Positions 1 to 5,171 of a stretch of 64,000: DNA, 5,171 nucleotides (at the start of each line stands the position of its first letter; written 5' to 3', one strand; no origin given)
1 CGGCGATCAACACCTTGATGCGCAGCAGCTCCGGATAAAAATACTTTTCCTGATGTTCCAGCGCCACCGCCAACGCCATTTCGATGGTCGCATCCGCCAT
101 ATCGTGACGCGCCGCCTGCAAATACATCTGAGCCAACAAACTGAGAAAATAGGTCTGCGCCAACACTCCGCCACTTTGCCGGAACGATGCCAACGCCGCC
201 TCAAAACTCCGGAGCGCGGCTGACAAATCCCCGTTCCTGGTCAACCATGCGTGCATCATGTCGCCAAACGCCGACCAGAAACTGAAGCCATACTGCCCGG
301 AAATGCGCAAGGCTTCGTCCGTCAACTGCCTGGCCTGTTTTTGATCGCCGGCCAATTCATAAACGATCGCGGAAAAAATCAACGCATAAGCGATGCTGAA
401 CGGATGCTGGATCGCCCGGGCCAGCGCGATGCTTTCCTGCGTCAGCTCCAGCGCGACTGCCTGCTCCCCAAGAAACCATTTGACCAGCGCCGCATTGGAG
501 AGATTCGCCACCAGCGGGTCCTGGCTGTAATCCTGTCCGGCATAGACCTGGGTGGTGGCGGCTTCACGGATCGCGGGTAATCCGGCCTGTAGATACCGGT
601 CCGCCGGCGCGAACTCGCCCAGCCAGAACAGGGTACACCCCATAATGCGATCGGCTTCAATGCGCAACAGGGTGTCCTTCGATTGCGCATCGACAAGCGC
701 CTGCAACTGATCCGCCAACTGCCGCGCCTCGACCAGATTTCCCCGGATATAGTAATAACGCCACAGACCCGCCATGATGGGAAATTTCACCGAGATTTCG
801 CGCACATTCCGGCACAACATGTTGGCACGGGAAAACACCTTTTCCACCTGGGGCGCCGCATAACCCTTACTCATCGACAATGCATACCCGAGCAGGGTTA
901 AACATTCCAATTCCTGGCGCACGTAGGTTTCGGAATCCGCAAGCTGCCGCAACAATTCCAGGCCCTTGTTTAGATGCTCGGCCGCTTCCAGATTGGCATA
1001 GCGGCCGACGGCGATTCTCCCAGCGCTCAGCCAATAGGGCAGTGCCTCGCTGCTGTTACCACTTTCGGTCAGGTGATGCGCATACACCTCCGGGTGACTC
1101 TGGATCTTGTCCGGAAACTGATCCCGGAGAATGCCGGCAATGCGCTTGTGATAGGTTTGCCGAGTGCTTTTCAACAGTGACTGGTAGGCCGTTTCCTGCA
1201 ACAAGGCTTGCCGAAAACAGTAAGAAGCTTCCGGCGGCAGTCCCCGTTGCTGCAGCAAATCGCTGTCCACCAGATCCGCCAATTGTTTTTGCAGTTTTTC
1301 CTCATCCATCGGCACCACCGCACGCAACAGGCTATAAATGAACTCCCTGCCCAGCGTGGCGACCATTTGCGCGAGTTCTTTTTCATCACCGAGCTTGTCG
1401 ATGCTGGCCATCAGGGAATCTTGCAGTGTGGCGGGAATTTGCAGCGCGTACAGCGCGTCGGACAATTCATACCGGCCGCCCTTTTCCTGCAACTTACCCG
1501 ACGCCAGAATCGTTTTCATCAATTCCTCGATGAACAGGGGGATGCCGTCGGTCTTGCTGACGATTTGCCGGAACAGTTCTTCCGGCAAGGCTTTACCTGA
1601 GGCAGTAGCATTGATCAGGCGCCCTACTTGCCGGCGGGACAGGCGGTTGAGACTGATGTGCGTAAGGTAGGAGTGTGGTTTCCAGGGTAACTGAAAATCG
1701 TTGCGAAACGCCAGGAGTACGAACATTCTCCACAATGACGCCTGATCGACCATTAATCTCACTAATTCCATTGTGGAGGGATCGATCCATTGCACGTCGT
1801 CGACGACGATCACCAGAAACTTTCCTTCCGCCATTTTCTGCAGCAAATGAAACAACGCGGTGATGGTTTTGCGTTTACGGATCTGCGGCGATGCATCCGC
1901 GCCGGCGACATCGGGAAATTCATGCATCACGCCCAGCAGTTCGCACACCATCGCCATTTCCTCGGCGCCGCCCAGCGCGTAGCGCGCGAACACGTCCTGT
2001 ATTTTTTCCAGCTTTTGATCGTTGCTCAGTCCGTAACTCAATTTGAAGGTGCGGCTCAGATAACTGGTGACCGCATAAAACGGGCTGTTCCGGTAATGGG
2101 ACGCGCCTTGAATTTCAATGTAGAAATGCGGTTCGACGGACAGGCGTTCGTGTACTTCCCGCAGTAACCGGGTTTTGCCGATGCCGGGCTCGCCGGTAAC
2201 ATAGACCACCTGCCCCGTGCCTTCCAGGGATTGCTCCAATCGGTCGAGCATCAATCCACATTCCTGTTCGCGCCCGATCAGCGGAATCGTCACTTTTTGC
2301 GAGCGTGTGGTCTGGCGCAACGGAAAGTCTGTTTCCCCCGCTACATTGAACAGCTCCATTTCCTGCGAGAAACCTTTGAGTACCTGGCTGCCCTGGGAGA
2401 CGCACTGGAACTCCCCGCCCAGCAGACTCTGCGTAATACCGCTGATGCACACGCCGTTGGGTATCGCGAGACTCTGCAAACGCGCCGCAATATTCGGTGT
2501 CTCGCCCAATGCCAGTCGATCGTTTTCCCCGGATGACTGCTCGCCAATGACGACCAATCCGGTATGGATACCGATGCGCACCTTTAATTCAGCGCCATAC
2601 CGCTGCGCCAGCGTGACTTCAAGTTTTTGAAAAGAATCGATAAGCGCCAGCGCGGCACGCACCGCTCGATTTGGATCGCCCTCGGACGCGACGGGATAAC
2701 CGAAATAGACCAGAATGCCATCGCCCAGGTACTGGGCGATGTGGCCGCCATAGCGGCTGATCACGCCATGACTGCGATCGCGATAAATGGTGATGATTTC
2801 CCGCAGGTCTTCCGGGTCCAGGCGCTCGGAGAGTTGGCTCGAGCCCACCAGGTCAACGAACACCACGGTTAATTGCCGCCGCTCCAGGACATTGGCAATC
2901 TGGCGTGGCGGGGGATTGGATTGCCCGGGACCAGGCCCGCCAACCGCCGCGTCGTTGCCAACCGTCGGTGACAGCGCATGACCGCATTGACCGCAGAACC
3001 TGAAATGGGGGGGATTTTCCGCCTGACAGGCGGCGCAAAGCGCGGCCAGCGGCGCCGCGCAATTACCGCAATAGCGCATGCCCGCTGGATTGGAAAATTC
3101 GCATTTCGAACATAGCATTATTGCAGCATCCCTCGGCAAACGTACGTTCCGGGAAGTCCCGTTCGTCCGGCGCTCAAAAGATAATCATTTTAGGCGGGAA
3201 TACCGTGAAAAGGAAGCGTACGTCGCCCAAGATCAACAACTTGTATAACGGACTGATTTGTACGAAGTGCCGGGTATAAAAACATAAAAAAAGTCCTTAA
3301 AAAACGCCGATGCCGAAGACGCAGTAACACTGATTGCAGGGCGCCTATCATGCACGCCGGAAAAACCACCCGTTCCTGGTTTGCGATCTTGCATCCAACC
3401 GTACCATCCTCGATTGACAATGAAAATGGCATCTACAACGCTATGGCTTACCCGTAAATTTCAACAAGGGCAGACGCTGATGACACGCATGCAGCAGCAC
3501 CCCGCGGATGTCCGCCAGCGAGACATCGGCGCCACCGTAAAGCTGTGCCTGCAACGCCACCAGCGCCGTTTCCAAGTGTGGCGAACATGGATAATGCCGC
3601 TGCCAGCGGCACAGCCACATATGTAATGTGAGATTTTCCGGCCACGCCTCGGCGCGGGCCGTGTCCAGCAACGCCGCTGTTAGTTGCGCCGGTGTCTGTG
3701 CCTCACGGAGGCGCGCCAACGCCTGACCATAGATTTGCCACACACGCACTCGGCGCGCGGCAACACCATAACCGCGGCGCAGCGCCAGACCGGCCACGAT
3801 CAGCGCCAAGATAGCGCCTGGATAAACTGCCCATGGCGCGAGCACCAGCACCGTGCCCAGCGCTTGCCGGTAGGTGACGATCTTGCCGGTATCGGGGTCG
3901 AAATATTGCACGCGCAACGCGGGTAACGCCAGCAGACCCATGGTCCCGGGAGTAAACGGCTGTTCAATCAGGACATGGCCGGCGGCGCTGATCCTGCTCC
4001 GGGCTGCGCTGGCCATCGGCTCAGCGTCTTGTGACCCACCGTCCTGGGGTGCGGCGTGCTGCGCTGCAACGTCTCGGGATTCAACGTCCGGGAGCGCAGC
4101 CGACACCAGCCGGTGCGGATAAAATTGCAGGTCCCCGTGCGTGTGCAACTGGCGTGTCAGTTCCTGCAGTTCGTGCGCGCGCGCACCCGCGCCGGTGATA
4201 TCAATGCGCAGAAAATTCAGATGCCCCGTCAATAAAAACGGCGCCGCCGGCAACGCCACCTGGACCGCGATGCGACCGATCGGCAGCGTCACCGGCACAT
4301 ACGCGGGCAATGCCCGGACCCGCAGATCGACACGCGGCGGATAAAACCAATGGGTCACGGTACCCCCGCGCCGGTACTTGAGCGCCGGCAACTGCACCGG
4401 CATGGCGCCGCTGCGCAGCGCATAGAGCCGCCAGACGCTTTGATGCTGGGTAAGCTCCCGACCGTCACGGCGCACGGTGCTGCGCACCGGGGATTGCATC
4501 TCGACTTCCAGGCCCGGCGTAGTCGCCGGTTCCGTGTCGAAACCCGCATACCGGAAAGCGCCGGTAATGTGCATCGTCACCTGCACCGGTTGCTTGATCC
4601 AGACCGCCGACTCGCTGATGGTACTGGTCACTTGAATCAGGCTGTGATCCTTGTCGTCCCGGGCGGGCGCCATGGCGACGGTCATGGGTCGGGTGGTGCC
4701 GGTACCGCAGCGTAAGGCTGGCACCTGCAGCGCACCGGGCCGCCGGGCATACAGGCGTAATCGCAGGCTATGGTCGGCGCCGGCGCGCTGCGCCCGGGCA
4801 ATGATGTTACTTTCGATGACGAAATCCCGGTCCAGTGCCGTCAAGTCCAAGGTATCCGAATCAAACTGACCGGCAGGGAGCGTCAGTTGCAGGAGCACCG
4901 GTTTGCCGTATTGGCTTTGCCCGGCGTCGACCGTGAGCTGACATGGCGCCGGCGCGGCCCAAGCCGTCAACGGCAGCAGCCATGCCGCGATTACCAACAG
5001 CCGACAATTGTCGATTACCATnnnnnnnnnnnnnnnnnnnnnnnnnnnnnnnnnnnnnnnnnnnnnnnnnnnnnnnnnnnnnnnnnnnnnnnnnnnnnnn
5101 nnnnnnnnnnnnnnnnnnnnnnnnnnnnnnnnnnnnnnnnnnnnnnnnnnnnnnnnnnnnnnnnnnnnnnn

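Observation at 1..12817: Bat-type MoxR/VWA operon flanked by two class III nucleotide cyclases, one a zinc-ribbon-STAND-TPR giant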

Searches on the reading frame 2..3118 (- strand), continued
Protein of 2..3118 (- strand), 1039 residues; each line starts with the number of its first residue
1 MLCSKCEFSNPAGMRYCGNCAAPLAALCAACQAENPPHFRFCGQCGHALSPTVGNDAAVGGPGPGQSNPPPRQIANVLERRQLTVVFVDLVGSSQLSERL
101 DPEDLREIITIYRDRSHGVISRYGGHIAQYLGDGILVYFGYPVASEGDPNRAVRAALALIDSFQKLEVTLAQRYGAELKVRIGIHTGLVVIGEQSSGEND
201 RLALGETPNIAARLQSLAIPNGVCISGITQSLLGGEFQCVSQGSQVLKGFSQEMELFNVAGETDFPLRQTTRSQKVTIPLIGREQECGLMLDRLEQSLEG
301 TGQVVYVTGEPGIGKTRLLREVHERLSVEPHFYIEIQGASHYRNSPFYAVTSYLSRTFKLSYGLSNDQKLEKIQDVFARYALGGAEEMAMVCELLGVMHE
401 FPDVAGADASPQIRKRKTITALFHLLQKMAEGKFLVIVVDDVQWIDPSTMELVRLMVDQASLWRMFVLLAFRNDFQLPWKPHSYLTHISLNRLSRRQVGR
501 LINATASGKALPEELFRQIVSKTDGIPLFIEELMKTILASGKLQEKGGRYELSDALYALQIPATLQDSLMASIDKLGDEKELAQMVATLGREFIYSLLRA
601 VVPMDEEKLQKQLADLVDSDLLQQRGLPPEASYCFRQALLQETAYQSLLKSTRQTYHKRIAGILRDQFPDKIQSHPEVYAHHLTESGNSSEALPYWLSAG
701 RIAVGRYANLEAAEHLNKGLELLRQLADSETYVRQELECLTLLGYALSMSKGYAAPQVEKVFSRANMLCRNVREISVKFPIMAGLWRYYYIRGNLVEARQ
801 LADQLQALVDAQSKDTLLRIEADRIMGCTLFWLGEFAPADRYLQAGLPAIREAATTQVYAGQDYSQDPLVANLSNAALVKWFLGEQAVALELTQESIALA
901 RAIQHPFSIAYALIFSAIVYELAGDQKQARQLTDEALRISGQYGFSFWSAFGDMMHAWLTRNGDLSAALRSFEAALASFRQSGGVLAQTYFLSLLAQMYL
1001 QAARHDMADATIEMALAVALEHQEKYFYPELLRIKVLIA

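Call 30: search_protein_families(library=padloc, proteins=[P0001], max_evalue=0.001)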
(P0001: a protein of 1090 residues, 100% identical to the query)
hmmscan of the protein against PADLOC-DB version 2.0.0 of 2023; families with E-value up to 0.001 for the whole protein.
P0001 (1090 aa): 12 families
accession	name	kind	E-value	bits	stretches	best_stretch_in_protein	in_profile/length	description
PDLC02367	PycC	-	4.8e-18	63.4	1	82-227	43-186/226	-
PDLC00734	PycC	-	3.4e-15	54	1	78-214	185-320/374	Pycsar cyclase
PDLC00766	PycC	-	9.2e-11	39.6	1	82-227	43-189/232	Pycsar cyclase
PDLC02370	PycC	-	7.8e-10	36.6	1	84-187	83-188/340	-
PDLC00767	PycC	-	5.1e-08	30.6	1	76-187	86-199/337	Pycsar cyclase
PDLC02369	PycC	-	5.8e-07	27.3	1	74-233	38-191/248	-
PDLC00761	PycC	-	2e-06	25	1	85-238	108-267/438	Pycsar cyclase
PDLC00765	PycC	-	2.8e-06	24.6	1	87-229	262-408/477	Pycsar cyclase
PDLC00763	PycC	-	9.2e-06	23.2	1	81-227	52-201/268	Pycsar cyclase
PDLC02366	PycC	-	1.5e-05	22.2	1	148-234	118-202/486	-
PDLC02368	PycC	-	2e-05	22.3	1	82-221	44-185/234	-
PDLC00764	PycC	-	0.00034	17.6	1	79-162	91-175/449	Pycsar cyclase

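Call 74: search_protein_families(library=pfam, proteins=[L002:9666-10430:+, L004:2-4459:+], max_evalue=0.0001)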
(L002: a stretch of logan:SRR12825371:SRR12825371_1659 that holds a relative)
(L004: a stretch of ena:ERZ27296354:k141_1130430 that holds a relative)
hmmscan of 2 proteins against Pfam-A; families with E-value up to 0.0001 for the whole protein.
L002:9666-10430:+ (255 aa): 4 families
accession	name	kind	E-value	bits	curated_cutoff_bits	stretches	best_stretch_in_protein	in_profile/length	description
PF14522.11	Cytochrome_C7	-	1.9e-11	44.1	24.8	0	80-141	5-66/67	Cytochrome c7 and related cytochrome c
PF09699.15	Paired_CXXCH_1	-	3.9e-08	33.3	20.6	0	201-236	1-37/41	Doubled CXXCH motif (Paired_CXXCH_1)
PF14537.11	Cytochrom_c3_2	-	6.5e-07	30.2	25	0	201-237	2-35/79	Cytochrome c3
PF22113.1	Mtrc-MtrF_II-IV_dom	-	6e-05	23.1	30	0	134-237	6-129/176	Outer membrane cytochrome MtrC/MtrF-like, domains II/IV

L004:2-4459:+ (1485 aa): 2 families
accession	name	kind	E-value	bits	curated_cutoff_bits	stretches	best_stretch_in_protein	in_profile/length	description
PF00691.25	OmpA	-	6.7e-09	36.4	27.2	0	2-46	55-98/98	OmpA family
PF13620.12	CarboxypepD_reg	-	3.7e-05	24.4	32.3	0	96-131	14-54/82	Carboxypeptidase regulatory-like domain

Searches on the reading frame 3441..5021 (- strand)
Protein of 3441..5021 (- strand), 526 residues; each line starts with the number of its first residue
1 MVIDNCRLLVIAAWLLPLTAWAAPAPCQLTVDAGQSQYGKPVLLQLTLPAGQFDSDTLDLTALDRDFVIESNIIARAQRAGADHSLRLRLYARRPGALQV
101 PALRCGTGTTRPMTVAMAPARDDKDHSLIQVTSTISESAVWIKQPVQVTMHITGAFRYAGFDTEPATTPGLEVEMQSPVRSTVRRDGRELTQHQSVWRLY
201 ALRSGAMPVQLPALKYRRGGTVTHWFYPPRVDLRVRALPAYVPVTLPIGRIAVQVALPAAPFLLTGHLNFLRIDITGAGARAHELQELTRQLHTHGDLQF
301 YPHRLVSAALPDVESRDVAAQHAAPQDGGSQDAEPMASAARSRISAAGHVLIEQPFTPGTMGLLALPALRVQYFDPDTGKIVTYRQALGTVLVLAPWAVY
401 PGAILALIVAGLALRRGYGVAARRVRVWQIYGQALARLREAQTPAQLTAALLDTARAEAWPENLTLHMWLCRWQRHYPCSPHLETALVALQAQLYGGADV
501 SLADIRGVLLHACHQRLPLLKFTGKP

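Call 7: search_protein_families(library=pfam, proteins=[window:3441-5021:-], max_evalue=0.01)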
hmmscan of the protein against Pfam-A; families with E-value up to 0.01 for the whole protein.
window:3441-5021:- (526 aa): 1 family
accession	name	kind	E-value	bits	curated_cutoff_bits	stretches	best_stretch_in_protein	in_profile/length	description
PF13584.12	BatD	-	0.0045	18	24.1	0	134-211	2-73/92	BatD DUF11 like domain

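Call 17: find_homologous_proteins(query=window:3441-5021:-, max_evalue=0.00001)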
Query window:3441-5021:- (526 aa): 3 proteins with E <= 0.00001 among 8000 candidates.
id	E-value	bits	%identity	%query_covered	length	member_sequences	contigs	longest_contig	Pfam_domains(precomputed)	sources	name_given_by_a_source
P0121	0.0e+0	1179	100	100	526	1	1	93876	-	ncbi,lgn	-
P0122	1.6e-104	368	38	98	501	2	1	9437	PF13584.13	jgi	-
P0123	6.5e-7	46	24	51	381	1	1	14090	-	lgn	-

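Call 18: find_encoding_contigs(protein=P0122, flank=10000, max_places=4)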
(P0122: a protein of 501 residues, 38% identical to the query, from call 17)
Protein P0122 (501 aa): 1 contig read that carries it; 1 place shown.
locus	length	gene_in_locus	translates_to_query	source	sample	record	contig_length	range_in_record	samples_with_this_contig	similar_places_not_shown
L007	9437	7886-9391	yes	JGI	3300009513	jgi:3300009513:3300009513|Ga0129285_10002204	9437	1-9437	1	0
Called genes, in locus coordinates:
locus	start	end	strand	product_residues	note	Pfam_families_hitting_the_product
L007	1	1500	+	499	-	?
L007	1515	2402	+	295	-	PF00364:Biotin_lipoyl (faint), PF25917:BSH_RND (weak), PF25919:BSH_CusB (weak), PF25973:BSH_CzcB, PF25984:BSH_YknX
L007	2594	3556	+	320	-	PF05496:RuvB_N (faint), PF20030:bpMoxR, PF00493:MCM (weak), PF07726:AAA_3, PF07728:AAA_5, PF17863:AAA_lid_2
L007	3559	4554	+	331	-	PF01882:DUF58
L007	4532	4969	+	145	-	-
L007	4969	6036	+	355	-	PF00092:VWA, PF13519:VWA_2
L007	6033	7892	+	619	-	PF00092:VWA, PF13519:VWA_2, PF00515:TPR_1 (faint), PF13176:TPR_7 (faint), PF13432:TPR_16 (weak), PF14559:TPR_19 (faint), PF07719:TPR_2 (weak), PF13414:TPR_11 (weak)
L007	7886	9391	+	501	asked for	PF13584:BatD (faint)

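Call 19: find_encoding_contigs(protein=P0121, flank=10000, max_places=4)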
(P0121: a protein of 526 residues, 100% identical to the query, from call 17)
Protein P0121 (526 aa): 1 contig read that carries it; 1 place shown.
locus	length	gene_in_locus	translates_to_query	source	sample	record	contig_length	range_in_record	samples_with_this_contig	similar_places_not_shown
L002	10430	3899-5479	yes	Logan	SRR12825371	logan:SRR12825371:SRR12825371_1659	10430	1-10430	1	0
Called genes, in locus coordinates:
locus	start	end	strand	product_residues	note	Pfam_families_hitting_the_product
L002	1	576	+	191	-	?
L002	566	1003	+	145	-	PF14316:DUF4381 (weak)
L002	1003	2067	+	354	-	PF00092:VWA, PF13519:VWA_2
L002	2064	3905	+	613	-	PF13519:VWA_2, PF07719:TPR_2 (weak)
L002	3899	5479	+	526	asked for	-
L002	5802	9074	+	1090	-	PF12773:DZR, PF13240:Zn_Ribbon_1 (faint), PF00211:Guanylate_cyc, PF01637:ATPase_2 (weak), PF13191:AAA_16, PF13401:AAA_22, PF13424:TPR_12 (faint)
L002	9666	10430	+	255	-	?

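Call 29: search_protein_families(library=ncbifam, proteins=[window:3441-5021:-], max_evalue=0.001)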
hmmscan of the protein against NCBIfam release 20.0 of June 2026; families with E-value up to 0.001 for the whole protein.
window:3441-5021:- (526 aa): 0 families

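Call 30: search_protein_families(library=padloc, proteins=[window:3441-5021:-], max_evalue=0.001)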
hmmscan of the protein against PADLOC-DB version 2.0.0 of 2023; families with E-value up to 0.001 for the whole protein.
window:3441-5021:- (526 aa): 0 families
